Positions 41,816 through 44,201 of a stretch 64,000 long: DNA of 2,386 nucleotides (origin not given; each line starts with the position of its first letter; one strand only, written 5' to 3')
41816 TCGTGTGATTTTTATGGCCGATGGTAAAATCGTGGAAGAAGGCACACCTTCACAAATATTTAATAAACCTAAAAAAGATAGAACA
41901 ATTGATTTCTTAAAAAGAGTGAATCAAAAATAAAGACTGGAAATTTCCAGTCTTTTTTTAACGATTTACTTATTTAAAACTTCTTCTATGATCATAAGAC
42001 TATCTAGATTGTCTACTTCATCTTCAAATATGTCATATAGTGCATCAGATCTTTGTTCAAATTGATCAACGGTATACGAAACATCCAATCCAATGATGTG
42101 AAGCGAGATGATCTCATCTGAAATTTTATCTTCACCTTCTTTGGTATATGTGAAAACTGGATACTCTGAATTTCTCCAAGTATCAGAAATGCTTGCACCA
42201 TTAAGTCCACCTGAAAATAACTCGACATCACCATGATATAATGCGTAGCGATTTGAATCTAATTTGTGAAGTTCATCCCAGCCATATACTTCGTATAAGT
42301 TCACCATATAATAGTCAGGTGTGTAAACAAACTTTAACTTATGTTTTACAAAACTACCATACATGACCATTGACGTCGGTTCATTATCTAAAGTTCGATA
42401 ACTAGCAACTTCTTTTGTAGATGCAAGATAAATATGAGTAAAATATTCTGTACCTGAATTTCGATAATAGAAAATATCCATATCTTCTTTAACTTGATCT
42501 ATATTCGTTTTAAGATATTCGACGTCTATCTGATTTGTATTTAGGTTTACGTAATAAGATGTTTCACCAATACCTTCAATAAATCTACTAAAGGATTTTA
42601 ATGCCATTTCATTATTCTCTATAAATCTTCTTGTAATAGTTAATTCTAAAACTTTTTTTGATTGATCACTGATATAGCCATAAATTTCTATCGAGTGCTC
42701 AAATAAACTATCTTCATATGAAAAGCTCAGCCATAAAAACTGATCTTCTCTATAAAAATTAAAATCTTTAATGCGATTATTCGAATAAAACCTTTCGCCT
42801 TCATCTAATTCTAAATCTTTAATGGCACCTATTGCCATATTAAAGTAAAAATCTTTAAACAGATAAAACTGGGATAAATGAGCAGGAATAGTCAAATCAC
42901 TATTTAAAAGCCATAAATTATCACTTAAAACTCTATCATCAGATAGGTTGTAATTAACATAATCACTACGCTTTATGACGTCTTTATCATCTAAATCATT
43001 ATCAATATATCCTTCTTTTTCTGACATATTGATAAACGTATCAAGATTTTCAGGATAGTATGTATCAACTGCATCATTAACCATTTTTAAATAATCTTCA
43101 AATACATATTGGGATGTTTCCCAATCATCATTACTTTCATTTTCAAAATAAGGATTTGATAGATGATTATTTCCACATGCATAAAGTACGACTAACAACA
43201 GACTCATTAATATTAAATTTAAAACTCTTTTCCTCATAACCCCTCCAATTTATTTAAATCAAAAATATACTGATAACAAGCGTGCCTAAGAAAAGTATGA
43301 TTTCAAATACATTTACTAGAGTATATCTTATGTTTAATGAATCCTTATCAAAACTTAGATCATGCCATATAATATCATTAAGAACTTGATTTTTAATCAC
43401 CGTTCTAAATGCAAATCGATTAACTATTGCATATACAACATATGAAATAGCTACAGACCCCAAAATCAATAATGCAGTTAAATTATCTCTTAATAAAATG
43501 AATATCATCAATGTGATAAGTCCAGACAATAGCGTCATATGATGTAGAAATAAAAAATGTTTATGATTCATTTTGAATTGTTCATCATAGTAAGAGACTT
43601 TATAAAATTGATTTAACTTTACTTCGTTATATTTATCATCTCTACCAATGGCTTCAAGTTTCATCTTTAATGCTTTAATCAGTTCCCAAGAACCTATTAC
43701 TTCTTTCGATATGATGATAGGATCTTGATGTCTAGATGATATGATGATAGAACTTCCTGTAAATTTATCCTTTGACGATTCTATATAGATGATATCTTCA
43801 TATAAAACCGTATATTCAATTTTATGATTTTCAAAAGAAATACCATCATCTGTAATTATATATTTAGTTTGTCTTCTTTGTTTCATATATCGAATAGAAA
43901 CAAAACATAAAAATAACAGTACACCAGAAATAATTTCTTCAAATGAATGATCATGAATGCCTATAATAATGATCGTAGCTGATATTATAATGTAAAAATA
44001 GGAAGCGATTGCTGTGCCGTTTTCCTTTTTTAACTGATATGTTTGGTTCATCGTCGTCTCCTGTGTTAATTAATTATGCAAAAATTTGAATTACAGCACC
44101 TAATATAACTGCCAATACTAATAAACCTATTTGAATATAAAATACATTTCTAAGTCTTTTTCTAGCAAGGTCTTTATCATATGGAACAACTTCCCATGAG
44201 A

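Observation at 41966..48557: Compact eight-gene minus-strand cluster of uncharacterised envelope proteins plus two small-molecule enzymes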

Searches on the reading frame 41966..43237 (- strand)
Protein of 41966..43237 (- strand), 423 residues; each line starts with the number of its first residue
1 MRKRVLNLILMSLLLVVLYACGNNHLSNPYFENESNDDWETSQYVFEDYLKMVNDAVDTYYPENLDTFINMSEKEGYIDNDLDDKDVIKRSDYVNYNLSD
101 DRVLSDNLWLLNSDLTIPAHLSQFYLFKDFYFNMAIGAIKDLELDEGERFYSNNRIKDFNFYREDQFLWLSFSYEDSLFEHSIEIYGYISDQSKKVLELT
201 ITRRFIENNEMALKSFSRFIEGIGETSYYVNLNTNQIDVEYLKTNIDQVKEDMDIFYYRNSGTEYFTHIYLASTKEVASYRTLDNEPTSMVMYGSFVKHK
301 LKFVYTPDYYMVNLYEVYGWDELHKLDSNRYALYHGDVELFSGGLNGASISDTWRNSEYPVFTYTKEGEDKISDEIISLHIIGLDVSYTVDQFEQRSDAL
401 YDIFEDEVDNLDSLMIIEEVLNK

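Call 3: search_protein_families(library=pfam, proteins=[window:41966-43237:-], max_evalue=1)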
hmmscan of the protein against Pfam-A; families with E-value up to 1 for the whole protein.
window:41966-43237:- (423 aa): 1 family
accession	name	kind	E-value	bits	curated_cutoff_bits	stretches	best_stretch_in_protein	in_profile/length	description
PF06136.19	SOK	-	0.058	14.1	24.3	1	16-99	3-84/89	SOSEKI protein DIX-like domain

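Call 4: search_protein_families(library=ncbifam, proteins=[window:41966-43237:-], max_evalue=1)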
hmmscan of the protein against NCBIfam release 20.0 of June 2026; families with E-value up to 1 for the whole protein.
window:41966-43237:- (423 aa): 1 family
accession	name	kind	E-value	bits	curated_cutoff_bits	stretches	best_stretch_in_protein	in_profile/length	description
NF047847.2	SS_mature_LptM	equivalog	0.24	11.5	27.7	1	1-23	1-22/31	LPS translocon maturation chaperone LptM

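Call 5: search_protein_families(library=padloc, proteins=[window:41966-43237:-], max_evalue=1)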
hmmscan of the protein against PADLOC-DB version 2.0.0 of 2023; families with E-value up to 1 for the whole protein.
window:41966-43237:- (423 aa): 0 families

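Call 40: search_protein_representatives(protein=window:41966-43237:-)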
Query: 423 residues. Proteins with E-value up to 0.001 (for the whole library): 9; up to 1e-10: 6; up to 1e-30: 1. The best 9 are listed.
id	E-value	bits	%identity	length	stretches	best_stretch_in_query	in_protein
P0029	4.4e-278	938.4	100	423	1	1-423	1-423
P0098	1.1e-18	84.1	29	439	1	9-406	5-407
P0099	1.8e-18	83.3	31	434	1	1-400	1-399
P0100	1.6e-17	80.2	31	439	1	2-405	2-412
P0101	3.4e-16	75.8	30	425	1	19-399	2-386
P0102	9.8e-12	61.1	29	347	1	3-331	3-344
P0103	3.2e-08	49.6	44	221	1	240-396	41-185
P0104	1.0e-07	47.9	27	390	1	2-400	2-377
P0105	5.3e-06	42.2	32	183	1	8-112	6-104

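Call 52: predict_structure(alignment_id=A2)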
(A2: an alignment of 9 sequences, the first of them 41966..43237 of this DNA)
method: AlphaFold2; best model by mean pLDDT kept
length: 423 residues; sequences in the alignment: 9
mean_pLDDT: 63.9   pTM: 0.49
mean pLDDT of the five models: 63.9, 62.9, 58.0, 54.7, 49.1
residues with pLDDT >= 90: 20; 70-90: 162; 50-70: 137; < 50: 104
segments of 3 or more residues with pLDDT < 50: 20-35, 62-80, 101-120, 234-266, 411-423
pLDDT, mean of each block of 10 residues (from residue 1): 73 65 32 48 71 63 47 42 78 61 39 39 57 58 60 65 72 73 81 79 66 68 60 44 35 30 46 62 70 69 80 86 86 92 86 70 81 86 85 84 63 37 33
secondary structure, 60 per line:
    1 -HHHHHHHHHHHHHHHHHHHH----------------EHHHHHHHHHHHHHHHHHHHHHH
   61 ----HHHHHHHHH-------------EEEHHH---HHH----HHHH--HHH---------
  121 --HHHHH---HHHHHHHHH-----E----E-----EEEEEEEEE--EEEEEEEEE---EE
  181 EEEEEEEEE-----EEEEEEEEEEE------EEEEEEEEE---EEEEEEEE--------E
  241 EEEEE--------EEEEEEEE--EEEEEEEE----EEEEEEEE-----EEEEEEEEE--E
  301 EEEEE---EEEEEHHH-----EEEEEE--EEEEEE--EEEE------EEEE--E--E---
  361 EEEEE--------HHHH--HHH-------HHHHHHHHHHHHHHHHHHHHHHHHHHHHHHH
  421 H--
elements in order: H2-21 H39-60 H65-73 E87-89 H103-106 H123-127 H131-139 E156-164 E167-175 E179-189 E195-205 E212-220 E224-231 E240-245 E254-261 E264-271 E276-283 E289-297 E300-305 E309-313 E322-327 E330-335 E338-341 E348-351 E361-365 H374-377 H390-421
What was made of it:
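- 41966..43237 (-): g8: 423-aa lipoprotein of a very rare family. The AF2 model is poor, with pLDDT 64 (call 52).
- Tried and rejected: The g8 structure model was poor (pLDDT 64; call 52).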

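Call 80: search_solved_structures(query=A2, max_evalue=1)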
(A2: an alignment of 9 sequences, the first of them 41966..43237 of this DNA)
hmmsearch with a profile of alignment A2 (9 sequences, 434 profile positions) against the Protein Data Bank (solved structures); distinct sequences matched with E-value up to 1: 0.

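Call 83: search_protein_families(library=phrogs, proteins=[window:41966-43237:-], max_evalue=0.001)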
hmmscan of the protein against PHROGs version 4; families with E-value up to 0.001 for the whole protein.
window:41966-43237:- (423 aa): 0 families
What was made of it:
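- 41966..43237 (-): No Pfam, PDB or PHROG hit (calls 3, 80, 83).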

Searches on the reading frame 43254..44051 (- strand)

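Call 3: search_protein_families(library=pfam, proteins=[window:43254-44051:-], max_evalue=1)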
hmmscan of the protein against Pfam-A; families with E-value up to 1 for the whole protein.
window:43254-44051:- (265 aa): 4 families
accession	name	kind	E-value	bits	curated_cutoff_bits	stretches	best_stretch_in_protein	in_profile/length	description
PF12827.12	Peroxin-22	-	0.059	13.6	26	1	63-149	14-104/110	Peroxisomal biogenesis protein family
PF03176.21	MMPL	-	0.074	12.4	20.5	1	178-206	155-183/333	MMPL family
PF13567.11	DUF4131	-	0.36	11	31.6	0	174-212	10-50/165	Domain of unknown function (DUF4131)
PF05620.16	TMEM208_SND2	-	0.47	10.7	22.9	0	158-214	9-68/167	SRP-independent targeting protein 2/TMEM208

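Call 4: search_protein_families(library=ncbifam, proteins=[window:43254-44051:-], max_evalue=1)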
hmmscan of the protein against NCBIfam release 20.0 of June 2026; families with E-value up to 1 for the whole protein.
window:43254-44051:- (265 aa): 0 families

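Call 5: search_protein_families(library=padloc, proteins=[window:43254-44051:-], max_evalue=1)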
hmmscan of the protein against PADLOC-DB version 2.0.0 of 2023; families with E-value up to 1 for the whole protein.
window:43254-44051:- (265 aa): 0 families

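Call 83: search_protein_families(library=phrogs, proteins=[window:43254-44051:-], max_evalue=0.001)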
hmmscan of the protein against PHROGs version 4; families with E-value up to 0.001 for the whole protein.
window:43254-44051:- (265 aa): 0 families
